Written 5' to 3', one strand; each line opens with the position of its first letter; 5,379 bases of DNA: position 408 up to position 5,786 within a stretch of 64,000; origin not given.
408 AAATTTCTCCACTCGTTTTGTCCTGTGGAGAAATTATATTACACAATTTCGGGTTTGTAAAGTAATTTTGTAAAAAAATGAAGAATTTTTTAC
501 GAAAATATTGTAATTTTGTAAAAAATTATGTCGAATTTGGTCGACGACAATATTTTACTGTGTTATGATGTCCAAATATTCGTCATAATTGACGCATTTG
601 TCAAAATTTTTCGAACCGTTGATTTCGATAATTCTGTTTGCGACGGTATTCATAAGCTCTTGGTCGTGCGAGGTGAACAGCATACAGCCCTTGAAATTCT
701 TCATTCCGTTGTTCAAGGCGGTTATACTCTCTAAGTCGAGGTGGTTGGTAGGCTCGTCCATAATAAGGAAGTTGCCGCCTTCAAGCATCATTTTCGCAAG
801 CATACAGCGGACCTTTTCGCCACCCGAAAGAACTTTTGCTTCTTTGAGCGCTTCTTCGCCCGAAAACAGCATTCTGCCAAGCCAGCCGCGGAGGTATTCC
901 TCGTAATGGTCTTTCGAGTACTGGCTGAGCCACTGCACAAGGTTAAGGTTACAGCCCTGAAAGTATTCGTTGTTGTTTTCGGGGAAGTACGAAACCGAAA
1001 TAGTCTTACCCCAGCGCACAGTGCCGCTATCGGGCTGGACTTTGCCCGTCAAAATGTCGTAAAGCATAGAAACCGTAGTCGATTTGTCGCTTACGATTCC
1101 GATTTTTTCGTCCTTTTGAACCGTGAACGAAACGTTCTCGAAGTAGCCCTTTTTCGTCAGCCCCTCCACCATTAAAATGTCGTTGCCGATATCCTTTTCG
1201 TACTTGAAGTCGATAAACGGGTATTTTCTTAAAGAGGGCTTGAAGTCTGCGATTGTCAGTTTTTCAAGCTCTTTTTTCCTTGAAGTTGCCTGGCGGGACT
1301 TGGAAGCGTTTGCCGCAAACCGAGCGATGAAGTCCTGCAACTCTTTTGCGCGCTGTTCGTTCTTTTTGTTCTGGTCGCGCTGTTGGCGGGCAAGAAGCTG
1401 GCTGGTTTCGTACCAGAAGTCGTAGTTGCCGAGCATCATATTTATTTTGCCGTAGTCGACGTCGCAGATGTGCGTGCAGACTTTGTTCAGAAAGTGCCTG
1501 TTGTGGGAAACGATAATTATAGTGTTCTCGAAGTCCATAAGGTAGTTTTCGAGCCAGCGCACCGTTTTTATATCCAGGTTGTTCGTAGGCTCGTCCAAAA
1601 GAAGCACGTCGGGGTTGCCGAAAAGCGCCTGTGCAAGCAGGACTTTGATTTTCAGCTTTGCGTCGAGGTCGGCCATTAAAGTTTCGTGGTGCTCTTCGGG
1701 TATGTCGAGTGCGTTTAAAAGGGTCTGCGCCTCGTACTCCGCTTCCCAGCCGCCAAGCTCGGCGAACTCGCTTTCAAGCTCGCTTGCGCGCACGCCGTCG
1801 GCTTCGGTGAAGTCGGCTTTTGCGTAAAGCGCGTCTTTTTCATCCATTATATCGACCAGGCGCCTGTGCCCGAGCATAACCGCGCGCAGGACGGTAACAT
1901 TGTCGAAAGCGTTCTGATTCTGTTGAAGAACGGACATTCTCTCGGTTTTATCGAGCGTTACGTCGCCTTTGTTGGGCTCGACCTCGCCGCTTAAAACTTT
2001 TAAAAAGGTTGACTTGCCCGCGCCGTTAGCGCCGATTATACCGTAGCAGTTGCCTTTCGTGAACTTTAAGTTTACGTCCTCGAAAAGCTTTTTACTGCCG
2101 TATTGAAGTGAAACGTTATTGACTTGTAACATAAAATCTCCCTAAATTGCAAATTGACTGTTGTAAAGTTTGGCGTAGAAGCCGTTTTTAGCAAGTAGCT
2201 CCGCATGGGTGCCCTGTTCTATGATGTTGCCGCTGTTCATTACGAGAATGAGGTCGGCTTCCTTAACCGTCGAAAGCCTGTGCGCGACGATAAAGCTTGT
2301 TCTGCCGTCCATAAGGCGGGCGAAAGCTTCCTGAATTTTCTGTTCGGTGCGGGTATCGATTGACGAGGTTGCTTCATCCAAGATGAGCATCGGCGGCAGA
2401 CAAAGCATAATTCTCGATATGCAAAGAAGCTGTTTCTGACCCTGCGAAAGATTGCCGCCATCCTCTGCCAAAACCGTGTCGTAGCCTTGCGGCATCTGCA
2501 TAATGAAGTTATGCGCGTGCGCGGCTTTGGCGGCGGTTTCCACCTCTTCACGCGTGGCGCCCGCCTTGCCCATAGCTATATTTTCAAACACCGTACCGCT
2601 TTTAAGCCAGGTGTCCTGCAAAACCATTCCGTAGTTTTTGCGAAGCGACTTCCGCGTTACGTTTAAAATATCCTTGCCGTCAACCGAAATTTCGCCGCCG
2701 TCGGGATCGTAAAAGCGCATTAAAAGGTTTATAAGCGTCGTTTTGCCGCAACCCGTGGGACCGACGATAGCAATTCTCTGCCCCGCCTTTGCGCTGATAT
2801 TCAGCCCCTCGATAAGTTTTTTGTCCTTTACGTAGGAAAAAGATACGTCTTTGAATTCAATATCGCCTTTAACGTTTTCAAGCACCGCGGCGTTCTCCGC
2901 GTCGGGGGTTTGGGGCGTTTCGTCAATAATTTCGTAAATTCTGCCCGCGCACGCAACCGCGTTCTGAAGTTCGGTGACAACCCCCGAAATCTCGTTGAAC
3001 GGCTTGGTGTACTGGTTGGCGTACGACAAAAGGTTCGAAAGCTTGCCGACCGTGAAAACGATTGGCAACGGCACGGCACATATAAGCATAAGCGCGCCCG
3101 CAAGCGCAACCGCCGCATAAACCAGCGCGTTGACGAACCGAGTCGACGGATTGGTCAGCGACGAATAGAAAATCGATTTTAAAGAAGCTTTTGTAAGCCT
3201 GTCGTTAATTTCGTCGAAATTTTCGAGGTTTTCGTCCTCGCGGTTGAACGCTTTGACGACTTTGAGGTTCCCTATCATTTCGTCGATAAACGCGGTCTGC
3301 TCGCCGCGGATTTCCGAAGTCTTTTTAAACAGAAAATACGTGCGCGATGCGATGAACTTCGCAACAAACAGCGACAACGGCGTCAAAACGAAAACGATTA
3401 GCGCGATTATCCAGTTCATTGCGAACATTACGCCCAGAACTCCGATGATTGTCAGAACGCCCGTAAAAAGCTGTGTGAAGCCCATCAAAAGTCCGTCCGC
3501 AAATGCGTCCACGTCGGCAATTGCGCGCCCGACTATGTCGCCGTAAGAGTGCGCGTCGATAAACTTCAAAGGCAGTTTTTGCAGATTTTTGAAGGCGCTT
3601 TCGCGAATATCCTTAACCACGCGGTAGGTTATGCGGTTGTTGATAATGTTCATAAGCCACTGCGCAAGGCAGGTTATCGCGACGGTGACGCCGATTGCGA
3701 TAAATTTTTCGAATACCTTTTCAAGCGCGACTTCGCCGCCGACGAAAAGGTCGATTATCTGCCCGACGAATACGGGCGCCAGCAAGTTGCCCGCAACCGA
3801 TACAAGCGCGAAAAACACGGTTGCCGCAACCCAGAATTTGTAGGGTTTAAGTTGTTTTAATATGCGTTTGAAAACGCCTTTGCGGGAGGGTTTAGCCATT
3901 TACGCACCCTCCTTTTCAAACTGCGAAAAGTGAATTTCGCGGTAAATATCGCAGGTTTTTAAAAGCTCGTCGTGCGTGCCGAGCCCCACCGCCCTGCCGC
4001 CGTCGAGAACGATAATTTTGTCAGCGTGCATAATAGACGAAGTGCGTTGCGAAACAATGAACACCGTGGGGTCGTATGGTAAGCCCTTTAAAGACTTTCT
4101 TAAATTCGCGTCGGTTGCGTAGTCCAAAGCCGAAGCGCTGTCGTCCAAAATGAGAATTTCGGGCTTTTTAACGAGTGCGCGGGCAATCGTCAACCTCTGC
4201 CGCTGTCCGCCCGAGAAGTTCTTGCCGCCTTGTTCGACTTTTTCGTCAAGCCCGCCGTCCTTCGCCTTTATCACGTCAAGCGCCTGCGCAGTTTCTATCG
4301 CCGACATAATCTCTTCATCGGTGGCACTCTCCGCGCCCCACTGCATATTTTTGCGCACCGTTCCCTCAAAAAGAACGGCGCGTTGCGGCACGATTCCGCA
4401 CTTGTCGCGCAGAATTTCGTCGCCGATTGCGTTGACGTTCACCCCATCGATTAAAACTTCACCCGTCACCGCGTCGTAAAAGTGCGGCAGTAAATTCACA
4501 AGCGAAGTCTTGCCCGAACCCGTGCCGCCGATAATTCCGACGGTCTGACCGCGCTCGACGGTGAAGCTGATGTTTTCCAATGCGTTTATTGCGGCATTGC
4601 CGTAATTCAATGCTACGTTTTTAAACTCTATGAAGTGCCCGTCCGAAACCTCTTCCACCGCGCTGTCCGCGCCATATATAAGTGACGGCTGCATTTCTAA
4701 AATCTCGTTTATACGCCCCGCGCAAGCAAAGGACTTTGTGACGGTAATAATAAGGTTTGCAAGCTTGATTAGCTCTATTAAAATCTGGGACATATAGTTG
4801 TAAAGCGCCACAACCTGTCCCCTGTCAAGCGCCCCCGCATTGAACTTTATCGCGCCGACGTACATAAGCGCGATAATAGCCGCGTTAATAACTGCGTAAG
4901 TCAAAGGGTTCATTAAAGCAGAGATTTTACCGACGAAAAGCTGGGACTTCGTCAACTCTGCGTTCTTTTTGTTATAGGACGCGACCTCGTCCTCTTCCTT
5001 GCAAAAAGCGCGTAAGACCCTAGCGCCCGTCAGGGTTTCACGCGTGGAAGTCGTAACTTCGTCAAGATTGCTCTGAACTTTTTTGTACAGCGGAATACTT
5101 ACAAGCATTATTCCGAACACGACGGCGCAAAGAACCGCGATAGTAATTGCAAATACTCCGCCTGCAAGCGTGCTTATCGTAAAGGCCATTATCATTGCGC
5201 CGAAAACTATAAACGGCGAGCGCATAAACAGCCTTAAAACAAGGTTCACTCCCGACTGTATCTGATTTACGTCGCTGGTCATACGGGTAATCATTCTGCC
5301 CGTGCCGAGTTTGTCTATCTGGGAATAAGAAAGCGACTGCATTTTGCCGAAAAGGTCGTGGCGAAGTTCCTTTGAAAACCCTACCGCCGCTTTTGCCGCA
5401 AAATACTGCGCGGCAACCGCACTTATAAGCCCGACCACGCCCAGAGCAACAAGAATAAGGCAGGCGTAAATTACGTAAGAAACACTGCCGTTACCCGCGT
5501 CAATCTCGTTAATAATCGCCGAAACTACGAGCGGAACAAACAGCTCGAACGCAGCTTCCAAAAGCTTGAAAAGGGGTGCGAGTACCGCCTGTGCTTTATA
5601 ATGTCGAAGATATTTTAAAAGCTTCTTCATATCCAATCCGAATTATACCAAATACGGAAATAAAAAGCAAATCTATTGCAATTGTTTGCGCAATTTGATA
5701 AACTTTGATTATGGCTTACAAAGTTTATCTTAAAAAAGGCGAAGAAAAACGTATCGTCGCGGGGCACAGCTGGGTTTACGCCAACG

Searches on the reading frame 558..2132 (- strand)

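Call 46: search_protein_families(library=pfam, proteins=[window:558-2132:-], max_evalue=0.000001)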
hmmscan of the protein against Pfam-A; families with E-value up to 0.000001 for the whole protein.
window:558-2132:- (525 aa): 4 families
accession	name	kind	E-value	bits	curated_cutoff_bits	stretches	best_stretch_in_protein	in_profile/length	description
PF00005.33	ABC_tran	-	1.3e-36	126.7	25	2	18-184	2-137/137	ABC transporter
PF12848.13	ABC_tran_Xtn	-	2.1e-19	69.9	25.9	1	223-294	1-72/85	ABC transporter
PF13304.12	AAA_21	-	1.1e-11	45.8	27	0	30-48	2-26/304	AAA domain, putative AbiEii toxin, Type IV TA system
PF02463.25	SMC_N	-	1.3e-09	38.3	40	0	290-504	135-211/220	RecF/RecN/SMC N terminal domain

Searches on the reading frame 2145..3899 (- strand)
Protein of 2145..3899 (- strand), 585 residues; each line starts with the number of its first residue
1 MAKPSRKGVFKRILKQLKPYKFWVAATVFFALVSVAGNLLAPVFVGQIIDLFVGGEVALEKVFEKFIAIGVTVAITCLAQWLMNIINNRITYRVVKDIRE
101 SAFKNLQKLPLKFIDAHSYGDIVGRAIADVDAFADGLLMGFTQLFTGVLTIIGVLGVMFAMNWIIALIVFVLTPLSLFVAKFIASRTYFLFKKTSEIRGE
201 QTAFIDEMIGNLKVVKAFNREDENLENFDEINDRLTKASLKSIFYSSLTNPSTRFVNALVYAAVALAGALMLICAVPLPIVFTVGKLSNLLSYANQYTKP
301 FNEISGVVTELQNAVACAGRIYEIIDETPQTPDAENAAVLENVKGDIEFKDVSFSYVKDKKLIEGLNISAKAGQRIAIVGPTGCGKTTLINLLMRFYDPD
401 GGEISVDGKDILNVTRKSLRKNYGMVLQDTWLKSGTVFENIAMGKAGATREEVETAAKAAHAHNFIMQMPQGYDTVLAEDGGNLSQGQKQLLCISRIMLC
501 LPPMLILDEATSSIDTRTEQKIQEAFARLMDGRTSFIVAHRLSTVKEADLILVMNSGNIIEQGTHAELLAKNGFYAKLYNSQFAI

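Call 46: search_protein_families(library=pfam, proteins=[window:2145-3899:-], max_evalue=0.000001)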
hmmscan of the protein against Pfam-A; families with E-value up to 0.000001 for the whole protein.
window:2145-3899:- (585 aa): 2 families
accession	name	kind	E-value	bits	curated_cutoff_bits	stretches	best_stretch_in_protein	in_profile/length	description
PF00664.28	ABC_membrane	-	3.4e-44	152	28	1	26-274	3-252/274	ABC transporter transmembrane region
PF00005.33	ABC_tran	-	3.9e-32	112.2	25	1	364-512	2-137/137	ABC transporter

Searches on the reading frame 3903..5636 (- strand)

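Call 46: search_protein_families(library=pfam, proteins=[window:3903-5636:-], max_evalue=0.000001)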
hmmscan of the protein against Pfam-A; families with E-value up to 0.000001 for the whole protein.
window:3903-5636:- (578 aa): 2 families
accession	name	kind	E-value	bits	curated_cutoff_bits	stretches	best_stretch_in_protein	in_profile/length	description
PF00664.28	ABC_membrane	-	7.8e-43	147.6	28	1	20-285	4-270/274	ABC transporter transmembrane region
PF00005.33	ABC_tran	-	6.4e-30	105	25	1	353-500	1-135/137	ABC transporter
